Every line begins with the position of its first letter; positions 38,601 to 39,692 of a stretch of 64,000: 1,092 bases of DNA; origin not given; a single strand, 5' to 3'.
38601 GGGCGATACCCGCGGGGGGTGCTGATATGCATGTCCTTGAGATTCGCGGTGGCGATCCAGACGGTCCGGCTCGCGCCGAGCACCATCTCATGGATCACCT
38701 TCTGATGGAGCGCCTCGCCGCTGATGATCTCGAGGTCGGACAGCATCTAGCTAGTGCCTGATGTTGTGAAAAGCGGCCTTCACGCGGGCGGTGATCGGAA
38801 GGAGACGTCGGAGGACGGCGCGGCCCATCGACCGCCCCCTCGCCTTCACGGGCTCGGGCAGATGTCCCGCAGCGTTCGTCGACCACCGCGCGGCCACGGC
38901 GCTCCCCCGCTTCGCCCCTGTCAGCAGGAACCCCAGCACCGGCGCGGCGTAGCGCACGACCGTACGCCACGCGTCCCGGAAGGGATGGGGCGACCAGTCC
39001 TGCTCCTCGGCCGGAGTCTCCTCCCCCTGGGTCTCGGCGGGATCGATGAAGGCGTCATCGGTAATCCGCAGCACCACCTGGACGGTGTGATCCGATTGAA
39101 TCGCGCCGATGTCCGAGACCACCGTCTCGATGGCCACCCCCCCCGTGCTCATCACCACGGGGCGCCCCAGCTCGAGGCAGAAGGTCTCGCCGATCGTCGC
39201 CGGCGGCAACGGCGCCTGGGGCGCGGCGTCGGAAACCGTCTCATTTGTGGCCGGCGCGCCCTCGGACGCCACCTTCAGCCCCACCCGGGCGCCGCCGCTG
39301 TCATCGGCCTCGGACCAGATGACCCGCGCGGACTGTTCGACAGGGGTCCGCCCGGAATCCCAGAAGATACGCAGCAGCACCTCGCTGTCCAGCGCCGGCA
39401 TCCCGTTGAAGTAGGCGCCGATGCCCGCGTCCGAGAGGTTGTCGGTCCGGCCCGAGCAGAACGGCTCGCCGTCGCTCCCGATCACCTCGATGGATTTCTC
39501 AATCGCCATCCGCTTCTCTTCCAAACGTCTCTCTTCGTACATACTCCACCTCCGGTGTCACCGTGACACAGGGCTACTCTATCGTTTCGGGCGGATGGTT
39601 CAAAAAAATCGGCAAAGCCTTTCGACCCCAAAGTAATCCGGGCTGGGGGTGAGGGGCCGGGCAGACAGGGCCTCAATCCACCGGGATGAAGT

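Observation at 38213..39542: Translationally coupled PilZ-domain protein and single-HKD phospholipase-D-family enzyme, with a third stand-alone PilZ gene convergent next to it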

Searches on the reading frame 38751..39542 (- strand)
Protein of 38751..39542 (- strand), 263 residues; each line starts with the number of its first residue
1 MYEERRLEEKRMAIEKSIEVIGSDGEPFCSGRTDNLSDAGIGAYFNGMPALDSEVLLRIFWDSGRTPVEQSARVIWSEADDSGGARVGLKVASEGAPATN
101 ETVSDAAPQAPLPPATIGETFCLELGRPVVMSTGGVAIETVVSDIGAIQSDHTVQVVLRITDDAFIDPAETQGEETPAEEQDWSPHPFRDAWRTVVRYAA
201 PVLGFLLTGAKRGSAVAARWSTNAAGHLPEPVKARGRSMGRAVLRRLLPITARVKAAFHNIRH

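Call 3: search_protein_families(library=pfam, proteins=[window:38751-39542:-], max_evalue=0.1)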
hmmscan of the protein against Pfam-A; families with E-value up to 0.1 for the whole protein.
window:38751-39542:- (263 aa): 2 families
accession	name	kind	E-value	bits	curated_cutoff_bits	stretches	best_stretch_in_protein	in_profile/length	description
PF07238.19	PilZ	-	1e-07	32.7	22.5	1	8-91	4-85/102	PilZ domain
PF15063.11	TC1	-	0.042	14.3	27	1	53-86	36-69/75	Thyroid cancer protein 1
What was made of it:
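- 38751..39542 (-): Gene for the 263-aa PilZ-family protein, the first cistron. Pfam PilZ 32.7 bits, above the 22.5 cutoff (call 3).
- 39270..39521 (-): PilZ domain (residues 8-91). The family-conserved R6 and R11 lie just upstream of it (39510-39527). Pfam envelope in call 3.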

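Call 4: search_protein_families(library=padloc, proteins=[window:38751-39542:-], max_evalue=0.1)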
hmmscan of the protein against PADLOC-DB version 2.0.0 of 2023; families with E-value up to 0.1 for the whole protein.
window:38751-39542:- (263 aa): 0 families

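Call 5: search_protein_families(library=ncbifam, proteins=[window:38751-39542:-], max_evalue=0.1)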
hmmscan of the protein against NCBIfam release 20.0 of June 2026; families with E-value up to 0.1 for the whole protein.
window:38751-39542:- (263 aa): 1 family
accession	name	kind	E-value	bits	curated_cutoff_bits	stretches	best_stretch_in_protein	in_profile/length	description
TIGR02266.1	gmx_TIGR02266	paralog_domain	5.1e-05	23.4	68.7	1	23-98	11-85/96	TIGR02266 family protein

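Call 25: find_homologous_proteins(query=window:38751-39542:-)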
Query window:38751-39542:- (263 aa): 4 proteins with E <= 0.001 among 1592 candidates.
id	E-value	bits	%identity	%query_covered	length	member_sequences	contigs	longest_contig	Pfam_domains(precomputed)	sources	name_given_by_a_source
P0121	1.3e-170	584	100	100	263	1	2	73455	PF07238.20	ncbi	-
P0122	7.0e-69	250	53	95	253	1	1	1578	PF07238.20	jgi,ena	-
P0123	9.8e-68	247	50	93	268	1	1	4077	PF07238.20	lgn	-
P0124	4.9e-40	156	39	99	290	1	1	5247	PF07238.20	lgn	-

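Call 27: find_encoding_contigs(protein=P0123, flank=6000, max_places=3)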
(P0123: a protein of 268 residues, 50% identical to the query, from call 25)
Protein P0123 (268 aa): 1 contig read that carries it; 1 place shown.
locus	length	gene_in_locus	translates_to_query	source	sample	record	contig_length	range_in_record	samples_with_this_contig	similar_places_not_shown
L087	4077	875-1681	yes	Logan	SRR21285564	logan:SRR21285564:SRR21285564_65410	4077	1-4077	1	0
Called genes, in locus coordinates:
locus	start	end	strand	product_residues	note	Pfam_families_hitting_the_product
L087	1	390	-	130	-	?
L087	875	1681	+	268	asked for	PF07238:PilZ (weak)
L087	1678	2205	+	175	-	PF13091:PLDc_2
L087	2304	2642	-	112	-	PF07238:PilZ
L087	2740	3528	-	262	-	PF24885:TPR_NPHP3 (faint), PF07719:TPR_2 (faint), PF13424:TPR_12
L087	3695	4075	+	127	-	?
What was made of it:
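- On PilZ domain (Pfam PF07238), tested on the 263-aa protein: The precomputed Pfam annotation on homologues agrees (calls 25, 27).
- A second, canonical PilZ gene flanks HKD in both the window and L087 (calls 3, 27).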

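Call 28: find_encoding_contigs(protein=P0124, flank=6000, max_places=3)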
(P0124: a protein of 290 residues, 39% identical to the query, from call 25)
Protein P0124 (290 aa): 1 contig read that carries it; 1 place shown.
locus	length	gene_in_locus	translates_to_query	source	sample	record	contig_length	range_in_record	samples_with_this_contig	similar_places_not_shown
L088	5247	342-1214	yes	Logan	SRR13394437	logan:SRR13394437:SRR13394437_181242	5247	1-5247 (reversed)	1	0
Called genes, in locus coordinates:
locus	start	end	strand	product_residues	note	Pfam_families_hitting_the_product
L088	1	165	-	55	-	?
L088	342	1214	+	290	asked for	PF07238:PilZ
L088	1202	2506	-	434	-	PF01154:HMG_CoA_synt_N, PF08540:HMG_CoA_synt_C (faint)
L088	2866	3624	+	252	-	-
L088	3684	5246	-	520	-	?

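Call 29: find_encoding_contigs(protein=P0122, flank=6000, max_places=3)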
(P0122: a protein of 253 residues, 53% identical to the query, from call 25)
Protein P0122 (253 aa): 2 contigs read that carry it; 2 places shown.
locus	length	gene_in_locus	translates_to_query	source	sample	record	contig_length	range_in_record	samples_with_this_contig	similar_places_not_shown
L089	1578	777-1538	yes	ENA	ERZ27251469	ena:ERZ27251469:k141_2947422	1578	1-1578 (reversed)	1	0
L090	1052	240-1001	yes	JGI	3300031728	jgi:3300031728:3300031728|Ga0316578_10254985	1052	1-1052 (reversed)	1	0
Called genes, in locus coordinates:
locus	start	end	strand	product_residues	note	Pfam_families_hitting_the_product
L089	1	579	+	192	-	?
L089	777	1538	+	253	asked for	PF07238:PilZ (weak)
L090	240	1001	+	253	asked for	PF07238:PilZ (weak)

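Call 43: find_related_loci(query=A3, collection=metagenome_contigs, flank=4000)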
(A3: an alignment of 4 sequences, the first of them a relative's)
Query A3 (263 aa) in metagenome_contigs; peptide patterns used: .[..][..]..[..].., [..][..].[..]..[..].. (x = any residue, [..] = any of these).
85 stretches matched a pattern; 1 encode a relative of the query (tblastn E <= 1e-3); 1 distinct loci.
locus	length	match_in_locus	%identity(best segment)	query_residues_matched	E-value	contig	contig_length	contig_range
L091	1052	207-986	55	1-260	4e-89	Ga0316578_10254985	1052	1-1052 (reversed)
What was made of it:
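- Tried and rejected: Metagenome scan with A3 returned only an already known contig (call 43).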

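Call 55: search_protein_representatives(alignment_id=A3)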
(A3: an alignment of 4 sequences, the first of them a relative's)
Query: 4 sequences, 265 profile positions. Proteins with E-value up to 0.001 (for the whole library): 58; up to 1e-10: 45; up to 1e-30: 16. The best 58 are listed.
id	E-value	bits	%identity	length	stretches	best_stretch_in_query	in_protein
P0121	6.7e-130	448.2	-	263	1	1-264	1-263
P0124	2.5e-122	423.4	-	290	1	1-265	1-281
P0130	3.8e-62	226.1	-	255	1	3-229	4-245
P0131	1.5e-61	224.1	-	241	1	3-216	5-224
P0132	1.6e-56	207.6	-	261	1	1-224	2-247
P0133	2.2e-55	203.9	-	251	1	1-220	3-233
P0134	7.4e-53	195.6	-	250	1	2-217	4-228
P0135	3.7e-43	163.8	-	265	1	3-251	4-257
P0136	2.9e-41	157.6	-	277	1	1-241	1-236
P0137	4.2e-38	147.2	-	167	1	1-168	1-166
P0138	2.0e-37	145.0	-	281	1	1-247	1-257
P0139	2.8e-37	144.6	-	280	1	3-244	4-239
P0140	1.1e-36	142.6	-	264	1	1-248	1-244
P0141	2.4e-35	138.2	-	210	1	1-216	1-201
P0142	2.2e-33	131.8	-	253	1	1-245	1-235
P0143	4.1e-32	127.6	-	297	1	1-250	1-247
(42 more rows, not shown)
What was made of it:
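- Tried and rejected: The exhaustive HMM search corrected this for PilZ-263 (call 55).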

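Call 56: find_encoding_contigs(protein=P0130, flank=4000, max_places=3)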
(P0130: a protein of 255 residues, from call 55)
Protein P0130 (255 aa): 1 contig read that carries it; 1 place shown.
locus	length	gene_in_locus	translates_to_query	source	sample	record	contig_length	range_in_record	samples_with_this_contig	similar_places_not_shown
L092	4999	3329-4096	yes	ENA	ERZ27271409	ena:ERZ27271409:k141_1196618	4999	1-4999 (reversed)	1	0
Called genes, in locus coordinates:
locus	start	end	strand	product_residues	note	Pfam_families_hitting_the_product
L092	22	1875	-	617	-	-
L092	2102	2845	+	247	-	PF03692:CxxCxxCC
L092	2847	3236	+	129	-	PF10825:DUF2752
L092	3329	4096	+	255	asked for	PF07238:PilZ (weak)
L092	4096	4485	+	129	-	-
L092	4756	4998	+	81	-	?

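Call 58: find_encoding_contigs(protein=P0136, flank=4000, max_places=2)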
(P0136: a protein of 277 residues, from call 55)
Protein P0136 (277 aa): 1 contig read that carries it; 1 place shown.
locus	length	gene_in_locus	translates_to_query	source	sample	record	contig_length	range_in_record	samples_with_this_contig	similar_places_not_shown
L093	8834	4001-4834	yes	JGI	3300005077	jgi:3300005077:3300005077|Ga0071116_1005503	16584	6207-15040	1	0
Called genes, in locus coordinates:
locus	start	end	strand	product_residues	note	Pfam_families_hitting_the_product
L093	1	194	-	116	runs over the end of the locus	-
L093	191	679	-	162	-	-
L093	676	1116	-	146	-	-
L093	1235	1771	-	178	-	-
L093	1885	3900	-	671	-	PF22745:Nlig-Ia, PF01653:DNA_ligase_aden, PF03120:OB_DNA_ligase, PF03119:DNA_ligase_ZBD, PF12826:HHH_2, PF14520:HHH_5, PF00533:BRCT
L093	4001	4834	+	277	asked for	PF07238:PilZ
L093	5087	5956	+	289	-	PF00437:T2SSE, PF27713:UCP018868 (weak)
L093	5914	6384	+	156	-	PF00437:T2SSE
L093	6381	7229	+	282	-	PF00482:T2SSF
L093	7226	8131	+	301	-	PF00482:T2SSF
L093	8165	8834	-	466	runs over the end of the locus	PF00069:Pkinase, PF07714:PK_Tyr_Ser-Thr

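Call 59: find_encoding_contigs(protein=P0133, flank=4000, max_places=2)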
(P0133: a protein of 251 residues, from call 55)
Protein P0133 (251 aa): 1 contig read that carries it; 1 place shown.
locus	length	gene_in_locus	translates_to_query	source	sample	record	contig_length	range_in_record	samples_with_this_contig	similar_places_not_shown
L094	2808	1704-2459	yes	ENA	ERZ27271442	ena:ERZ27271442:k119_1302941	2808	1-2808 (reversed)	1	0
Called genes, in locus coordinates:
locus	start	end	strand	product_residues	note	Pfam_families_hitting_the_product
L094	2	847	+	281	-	?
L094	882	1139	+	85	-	PF12843:QSregVF_b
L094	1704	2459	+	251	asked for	PF07238:PilZ (weak)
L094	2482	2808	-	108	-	?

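Call 60: find_encoding_contigs(protein=P0143, flank=4000, max_places=2)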
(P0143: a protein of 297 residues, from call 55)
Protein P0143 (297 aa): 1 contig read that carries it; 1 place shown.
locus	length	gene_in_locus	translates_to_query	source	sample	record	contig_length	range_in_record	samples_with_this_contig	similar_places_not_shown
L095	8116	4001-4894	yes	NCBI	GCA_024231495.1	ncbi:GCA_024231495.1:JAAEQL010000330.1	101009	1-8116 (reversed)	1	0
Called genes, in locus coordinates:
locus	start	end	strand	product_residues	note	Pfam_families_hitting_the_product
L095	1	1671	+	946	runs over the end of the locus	PF03176:MMPL, PF12349:Sterol-sensing (faint), PF02355:SecD_SecF_C (weak), PF03176:MMPL (weak)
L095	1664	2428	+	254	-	PF17131:TP_0789-like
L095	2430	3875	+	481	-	-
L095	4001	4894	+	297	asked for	PF07238:PilZ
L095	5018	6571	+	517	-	PF16697:Yop-YscD_cpl (weak), PF00498:FHA, PF00437:T2SSE, PF27713:UCP018868 (weak)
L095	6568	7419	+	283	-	PF00482:T2SSF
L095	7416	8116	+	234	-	?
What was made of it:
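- Closest known: Stand-alone PilZ adaptors that control a partner enzyme. Same: Distant members of the same family precede T2SSE-type ATPase genes (calls 58, 60).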

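Call 62: predict_structure(alignment_id=A3)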
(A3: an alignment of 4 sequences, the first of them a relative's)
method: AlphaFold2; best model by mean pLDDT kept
length: 263 residues; sequences in the alignment: 4
mean_pLDDT: 51.1   pTM: 0.32
mean pLDDT of the five models: 51.1, 47.6, 45.6, 44.6, 43.6
residues with pLDDT >= 90: 0; 70-90: 53; 50-70: 77; < 50: 133
segments of 3 or more residues with pLDDT < 50: 1-15, 34-42, 79-87, 91-186
pLDDT, mean of each block of 10 residues (from residue 1): 34 52 66 45 54 65 56 55 47 35 26 30 37 29 32 32 41 39 47 57 71 75 76 80 80 68 48
secondary structure, 60 per line:
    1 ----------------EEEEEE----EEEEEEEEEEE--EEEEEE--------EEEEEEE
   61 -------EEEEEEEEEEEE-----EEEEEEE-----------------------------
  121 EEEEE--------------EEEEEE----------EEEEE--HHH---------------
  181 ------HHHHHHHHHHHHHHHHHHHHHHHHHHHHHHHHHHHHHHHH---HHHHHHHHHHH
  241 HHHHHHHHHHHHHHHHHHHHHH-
elements in order: E17-22 E27-37 E40-45 E54-60 E68-79 E85-91 E121-125 E140-145 E156-160 H187-226 H230-262
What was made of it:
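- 39270..39521 (-): AF2 predicts beta strands here, but only at low confidence (call 62).
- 38754..38966 (-): C-terminal helical tail (residues 193-263). It starts with Y.GP and a hydrophobic stretch, then becomes strongly basic: 12 K/R against 1 D/E in the last 63 residues. AF2 predicts helices at 187-226 and 230-262 (call 62).
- On PilZ domain (Pfam PF07238), tested on the 263-aa protein: It shows six strands in residues 17-91, but the whole-model mean pLDDT is 51 (call 62).
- The PilZ structure model is poor (pLDDT 51, call 62), and no complex prediction could be run.
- Tried and rejected: AF2 of PilZ-263 was run too early, with a 4-sequence alignment, and gave a poor model (pLDDT 51, call 62).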

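Call 64: find_encoding_contigs(protein=P0139, flank=4000, max_places=2)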
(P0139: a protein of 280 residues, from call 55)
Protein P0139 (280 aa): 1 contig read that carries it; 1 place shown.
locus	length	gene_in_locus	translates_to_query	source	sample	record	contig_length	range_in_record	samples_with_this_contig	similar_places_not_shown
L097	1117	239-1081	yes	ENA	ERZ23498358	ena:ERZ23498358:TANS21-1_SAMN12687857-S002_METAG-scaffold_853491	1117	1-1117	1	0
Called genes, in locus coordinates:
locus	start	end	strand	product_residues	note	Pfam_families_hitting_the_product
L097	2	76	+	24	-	?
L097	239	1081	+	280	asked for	PF07238:PilZ (weak)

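Call 77: search_protein_families(library=pfam, proteins=[L092:4096-4485:+, L092:4756-4998:+, L094:2482-2808:-, L088:2866-3624:+, L093:5087-5956:+, L095:5018-6571:+, L089:1-579:+], max_evalue=0.01)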
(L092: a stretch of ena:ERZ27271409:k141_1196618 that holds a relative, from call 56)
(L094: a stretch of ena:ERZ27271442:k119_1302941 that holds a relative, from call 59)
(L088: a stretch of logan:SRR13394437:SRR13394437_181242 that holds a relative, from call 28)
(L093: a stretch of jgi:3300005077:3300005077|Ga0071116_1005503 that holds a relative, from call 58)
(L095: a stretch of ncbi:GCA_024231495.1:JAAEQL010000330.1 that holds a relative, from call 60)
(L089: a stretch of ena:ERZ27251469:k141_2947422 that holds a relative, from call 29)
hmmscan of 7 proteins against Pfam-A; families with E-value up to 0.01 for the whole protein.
L092:4096-4485:+ (129 aa): 0 families

L092:4756-4998:+ (81 aa): 0 families

L094:2482-2808:- (108 aa): 1 family
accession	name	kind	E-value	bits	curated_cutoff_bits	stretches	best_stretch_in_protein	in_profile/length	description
PF14057.11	GGGtGRT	-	3.7e-69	233.6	27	1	1-106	222-327/327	GGGtGRT protein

L088:2866-3624:+ (252 aa): 0 families

L093:5087-5956:+ (289 aa): 5 families
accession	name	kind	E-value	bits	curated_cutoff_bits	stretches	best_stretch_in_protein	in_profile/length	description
PF00437.27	T2SSE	-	2.4e-26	92.7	24.9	1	121-274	3-167/370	Type II/IV secretion system protein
PF01580.24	FtsK_SpoIIIE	-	0.00033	20.6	24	1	241-270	34-60/221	FtsK/SpoIIIE family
PF13191.12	AAA_16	-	0.00039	21.4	32.6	1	240-282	14-58/167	AAA ATPase domain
PF00005.33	ABC_tran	-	0.0011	20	25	1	250-274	12-36/137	ABC transporter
PF13555.12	AAA_29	-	0.0098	16.1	27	0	247-266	19-39/61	P-loop containing region of AAA domain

L095:5018-6571:+ (517 aa): 10 families
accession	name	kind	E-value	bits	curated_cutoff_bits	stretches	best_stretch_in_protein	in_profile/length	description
PF00437.27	T2SSE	-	1.6e-65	221.7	24.9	1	169-446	3-275/370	Type II/IV secretion system protein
PF00498.31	FHA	-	4.5e-12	46.6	20.7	1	28-90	2-67/67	FHA domain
PF16697.10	Yop-YscD_cpl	-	3.3e-08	34.1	33.2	1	24-98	16-92/94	Inner membrane component of T3SS, cytoplasmic domain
PF00005.33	ABC_tran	-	0.00015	22.8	25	1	299-342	13-60/137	ABC transporter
PF13191.12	AAA_16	-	0.00026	22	32.6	1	286-337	12-63/167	AAA ATPase domain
PF20720.3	nSTAND3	-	0.0017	18.5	27.2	1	298-336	18-57/155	Novel STAND NTPase 3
PF01580.24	FtsK_SpoIIIE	-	0.0018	18.2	24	0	295-319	36-62/221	FtsK/SpoIIIE family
PF13521.12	AAA_28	-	0.0019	18.8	27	1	300-333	2-40/164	AAA domain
PF13401.12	AAA_22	-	0.0058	17.4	27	0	298-340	6-33/130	AAA domain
PF02492.25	cobW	-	0.0083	16.2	20.7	0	300-331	3-34/180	CobW/HypB/UreG, nucleotide-binding domain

L089:1-579:+ (192 aa): 0 families
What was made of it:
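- In L093 and L095 it sits 5' of T2SSE + T2SSF genes (calls 58, 60, 77). Distant family members precede T2SSE/T2SSF genes (calls 58, 60, 77).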
